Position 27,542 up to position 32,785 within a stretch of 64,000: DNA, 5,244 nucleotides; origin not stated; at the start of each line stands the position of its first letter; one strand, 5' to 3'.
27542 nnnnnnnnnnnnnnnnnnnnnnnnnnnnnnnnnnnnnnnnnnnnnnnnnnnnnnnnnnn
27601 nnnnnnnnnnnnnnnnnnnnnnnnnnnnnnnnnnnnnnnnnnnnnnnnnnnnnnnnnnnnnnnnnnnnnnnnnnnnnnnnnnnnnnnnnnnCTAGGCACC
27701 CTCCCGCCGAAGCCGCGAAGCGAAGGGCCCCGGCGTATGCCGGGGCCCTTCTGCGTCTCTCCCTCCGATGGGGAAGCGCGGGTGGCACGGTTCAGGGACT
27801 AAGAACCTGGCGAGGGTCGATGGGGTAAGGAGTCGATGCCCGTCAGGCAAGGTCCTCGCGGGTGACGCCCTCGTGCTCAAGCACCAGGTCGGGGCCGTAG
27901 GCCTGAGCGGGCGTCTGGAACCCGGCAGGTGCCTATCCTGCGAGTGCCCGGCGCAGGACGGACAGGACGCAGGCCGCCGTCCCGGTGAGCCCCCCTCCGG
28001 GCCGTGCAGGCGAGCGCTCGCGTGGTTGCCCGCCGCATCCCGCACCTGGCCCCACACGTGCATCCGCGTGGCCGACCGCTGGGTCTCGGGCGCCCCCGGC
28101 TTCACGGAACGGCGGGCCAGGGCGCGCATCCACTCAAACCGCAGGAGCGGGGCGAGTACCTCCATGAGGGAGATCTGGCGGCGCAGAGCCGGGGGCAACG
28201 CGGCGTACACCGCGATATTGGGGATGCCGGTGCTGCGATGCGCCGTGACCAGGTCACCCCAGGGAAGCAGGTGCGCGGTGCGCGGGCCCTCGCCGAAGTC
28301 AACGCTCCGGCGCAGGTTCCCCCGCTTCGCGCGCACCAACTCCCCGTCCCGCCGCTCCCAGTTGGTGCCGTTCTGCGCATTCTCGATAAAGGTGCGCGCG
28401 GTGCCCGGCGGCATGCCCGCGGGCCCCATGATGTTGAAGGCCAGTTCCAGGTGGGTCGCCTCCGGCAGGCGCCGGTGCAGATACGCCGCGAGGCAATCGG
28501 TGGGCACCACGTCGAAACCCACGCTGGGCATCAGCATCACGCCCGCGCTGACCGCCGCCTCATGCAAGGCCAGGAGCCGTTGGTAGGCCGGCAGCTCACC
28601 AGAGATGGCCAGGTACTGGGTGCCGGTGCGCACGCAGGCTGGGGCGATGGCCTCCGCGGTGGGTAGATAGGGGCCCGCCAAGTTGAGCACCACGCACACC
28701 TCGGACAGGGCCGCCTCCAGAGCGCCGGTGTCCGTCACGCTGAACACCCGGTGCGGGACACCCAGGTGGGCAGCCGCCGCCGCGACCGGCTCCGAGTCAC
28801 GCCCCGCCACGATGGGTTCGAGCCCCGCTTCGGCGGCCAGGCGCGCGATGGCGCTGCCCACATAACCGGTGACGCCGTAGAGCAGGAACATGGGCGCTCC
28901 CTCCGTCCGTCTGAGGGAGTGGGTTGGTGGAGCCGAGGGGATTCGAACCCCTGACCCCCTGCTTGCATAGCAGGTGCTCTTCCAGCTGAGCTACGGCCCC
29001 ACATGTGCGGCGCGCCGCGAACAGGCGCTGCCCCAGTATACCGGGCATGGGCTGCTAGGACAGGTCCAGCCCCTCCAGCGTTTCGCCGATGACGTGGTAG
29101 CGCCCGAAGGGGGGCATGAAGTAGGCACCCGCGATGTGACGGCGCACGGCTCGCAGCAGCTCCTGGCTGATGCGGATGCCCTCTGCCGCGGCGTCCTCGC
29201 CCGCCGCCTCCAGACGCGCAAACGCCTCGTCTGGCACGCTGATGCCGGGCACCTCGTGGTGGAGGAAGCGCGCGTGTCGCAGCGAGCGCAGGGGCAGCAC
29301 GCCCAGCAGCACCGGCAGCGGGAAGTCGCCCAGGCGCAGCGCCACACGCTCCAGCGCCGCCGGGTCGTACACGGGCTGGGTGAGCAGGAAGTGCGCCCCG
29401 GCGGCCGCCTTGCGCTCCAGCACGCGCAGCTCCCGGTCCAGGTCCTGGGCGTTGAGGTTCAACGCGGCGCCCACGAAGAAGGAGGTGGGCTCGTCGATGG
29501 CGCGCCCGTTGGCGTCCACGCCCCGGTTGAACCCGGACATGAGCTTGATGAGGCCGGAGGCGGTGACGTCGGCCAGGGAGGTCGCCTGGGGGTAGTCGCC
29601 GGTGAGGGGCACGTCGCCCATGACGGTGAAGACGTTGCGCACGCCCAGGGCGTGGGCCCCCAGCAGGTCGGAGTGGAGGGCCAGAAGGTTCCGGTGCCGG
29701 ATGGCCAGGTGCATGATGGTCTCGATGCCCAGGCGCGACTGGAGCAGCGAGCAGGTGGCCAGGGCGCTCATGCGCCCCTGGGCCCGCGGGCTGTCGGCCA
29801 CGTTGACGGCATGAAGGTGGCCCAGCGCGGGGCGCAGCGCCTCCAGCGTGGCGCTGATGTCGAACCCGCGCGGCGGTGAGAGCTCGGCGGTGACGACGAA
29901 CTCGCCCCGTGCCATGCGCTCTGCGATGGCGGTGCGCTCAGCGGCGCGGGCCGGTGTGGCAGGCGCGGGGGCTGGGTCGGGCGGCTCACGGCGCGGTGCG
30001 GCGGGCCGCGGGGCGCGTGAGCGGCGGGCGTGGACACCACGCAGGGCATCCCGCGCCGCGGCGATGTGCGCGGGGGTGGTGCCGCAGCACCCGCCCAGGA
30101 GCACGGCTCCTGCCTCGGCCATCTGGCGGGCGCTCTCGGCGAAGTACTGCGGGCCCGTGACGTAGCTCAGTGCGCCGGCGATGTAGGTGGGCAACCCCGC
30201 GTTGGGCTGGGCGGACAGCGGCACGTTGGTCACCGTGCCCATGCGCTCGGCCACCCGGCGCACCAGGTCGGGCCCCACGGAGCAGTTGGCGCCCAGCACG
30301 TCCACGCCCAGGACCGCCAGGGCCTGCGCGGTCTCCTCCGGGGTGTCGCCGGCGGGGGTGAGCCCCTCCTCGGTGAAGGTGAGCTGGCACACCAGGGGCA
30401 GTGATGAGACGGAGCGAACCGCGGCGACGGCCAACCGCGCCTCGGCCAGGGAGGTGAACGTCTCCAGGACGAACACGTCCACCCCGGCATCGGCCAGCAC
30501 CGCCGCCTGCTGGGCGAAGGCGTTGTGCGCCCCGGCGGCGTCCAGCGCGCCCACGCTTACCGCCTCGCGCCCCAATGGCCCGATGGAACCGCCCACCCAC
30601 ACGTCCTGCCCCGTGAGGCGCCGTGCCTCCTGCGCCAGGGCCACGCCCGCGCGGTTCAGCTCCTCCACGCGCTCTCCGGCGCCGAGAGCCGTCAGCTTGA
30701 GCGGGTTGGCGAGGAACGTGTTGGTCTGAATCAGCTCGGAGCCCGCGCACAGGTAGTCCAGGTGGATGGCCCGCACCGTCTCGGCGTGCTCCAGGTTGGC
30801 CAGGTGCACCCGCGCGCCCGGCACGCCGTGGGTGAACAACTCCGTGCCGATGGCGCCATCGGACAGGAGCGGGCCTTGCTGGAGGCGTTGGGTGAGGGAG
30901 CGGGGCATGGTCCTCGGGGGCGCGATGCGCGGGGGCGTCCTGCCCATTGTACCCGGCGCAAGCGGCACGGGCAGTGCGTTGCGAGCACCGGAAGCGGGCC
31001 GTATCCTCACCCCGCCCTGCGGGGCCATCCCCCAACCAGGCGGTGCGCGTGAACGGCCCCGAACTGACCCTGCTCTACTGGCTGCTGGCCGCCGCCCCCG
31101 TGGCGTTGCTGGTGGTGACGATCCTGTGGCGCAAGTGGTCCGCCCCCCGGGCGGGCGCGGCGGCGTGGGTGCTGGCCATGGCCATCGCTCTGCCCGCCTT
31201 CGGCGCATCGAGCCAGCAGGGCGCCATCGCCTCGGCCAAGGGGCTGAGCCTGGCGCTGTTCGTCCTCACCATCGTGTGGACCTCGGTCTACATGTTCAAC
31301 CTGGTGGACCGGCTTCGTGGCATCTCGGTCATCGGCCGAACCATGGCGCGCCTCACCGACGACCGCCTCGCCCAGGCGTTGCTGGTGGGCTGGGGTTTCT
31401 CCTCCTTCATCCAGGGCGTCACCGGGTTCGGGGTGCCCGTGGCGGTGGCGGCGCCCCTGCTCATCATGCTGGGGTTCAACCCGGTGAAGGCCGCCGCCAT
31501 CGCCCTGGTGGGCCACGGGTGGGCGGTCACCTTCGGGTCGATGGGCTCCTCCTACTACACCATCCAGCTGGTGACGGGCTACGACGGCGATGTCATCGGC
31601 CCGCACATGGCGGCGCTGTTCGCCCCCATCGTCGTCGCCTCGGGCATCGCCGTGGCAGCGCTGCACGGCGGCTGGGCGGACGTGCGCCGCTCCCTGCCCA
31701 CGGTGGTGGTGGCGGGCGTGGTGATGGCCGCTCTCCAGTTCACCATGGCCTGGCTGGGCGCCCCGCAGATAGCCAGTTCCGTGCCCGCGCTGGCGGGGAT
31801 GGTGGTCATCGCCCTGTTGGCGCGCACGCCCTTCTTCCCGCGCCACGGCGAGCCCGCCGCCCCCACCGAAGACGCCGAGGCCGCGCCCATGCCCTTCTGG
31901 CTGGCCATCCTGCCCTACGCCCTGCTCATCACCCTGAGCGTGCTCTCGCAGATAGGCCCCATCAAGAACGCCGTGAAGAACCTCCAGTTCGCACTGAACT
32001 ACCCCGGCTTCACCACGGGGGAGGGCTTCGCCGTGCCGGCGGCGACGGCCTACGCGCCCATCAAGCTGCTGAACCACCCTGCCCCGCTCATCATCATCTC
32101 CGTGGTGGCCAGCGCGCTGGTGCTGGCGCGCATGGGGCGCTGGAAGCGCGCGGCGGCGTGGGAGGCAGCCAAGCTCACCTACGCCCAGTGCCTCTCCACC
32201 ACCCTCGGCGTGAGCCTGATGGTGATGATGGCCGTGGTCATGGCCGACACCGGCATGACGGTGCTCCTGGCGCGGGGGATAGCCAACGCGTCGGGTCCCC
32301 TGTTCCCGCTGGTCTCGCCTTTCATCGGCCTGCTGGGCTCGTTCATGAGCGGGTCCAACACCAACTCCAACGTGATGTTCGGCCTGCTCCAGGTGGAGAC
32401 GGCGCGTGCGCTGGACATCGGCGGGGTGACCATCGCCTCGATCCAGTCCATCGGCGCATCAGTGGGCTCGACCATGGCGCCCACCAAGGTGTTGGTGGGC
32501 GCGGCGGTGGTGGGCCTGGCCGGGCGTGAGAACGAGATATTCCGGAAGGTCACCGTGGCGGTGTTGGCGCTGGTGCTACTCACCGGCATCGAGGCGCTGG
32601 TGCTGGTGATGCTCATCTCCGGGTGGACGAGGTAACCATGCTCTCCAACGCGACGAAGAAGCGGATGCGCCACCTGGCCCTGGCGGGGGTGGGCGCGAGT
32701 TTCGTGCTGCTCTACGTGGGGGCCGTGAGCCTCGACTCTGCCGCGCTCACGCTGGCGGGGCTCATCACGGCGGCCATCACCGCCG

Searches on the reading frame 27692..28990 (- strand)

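Call 72: search_protein_families(library=pfam, proteins=[window:27692-28990:-], max_evalue=0.001)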
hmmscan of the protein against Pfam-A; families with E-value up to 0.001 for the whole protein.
window:27692-28990:- (432 aa): 3 families
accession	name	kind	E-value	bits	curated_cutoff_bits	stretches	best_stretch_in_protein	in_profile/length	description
PF03435.24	Sacchrp_dh_NADP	-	2.3e-12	47.8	25.1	1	36-154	2-129/129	Saccharopine dehydrogenase NADP binding domain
PF13460.12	NAD_binding_10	-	0.00023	21.5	27.2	1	39-136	1-102/184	NAD(P)H-binding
PF01370.27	Epimerase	-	0.00023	21.1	20.9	1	36-107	2-74/240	NAD dependent epimerase/dehydratase family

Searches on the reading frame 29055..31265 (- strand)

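Call 48: search_protein_families(library=pfam, proteins=[window:29055-31265:-], max_evalue=0.001)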
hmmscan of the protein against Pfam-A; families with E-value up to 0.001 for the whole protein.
window:29055-31265:- (736 aa): 2 families
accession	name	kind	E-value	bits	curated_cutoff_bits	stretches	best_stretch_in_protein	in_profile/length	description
PF02574.22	S-methyl_trans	-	6e-64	217.1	22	1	133-408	1-283/283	Homocysteine S-methyltransferase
PF02219.23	MTHFR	-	5.9e-24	85.3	24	1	448-704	3-257/287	Methylenetetrahydrofolate reductase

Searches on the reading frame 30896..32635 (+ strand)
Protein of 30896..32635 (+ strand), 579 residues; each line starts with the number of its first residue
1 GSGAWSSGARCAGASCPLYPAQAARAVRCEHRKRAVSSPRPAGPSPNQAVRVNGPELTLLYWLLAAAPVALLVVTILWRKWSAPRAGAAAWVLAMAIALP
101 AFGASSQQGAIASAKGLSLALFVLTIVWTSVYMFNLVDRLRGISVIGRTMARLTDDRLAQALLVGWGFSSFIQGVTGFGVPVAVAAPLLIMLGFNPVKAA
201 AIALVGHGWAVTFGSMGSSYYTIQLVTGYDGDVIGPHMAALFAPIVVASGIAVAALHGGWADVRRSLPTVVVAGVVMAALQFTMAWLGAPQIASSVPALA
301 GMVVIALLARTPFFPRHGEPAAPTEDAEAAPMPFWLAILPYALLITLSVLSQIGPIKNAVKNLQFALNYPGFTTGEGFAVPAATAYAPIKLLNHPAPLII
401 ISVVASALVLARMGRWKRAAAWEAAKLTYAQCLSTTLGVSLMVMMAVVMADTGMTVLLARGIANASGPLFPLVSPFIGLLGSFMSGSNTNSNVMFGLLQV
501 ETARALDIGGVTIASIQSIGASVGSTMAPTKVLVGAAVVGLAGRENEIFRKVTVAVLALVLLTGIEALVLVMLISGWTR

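Call 48: search_protein_families(library=pfam, proteins=[window:30896-32635:+], max_evalue=0.001)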
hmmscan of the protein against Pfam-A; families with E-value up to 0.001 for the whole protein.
window:30896-32635:+ (579 aa): 1 family
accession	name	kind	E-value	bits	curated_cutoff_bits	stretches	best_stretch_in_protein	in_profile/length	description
PF02652.20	Lactate_perm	-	1.5e-75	255.4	27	1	63-568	4-520/522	L-lactate permease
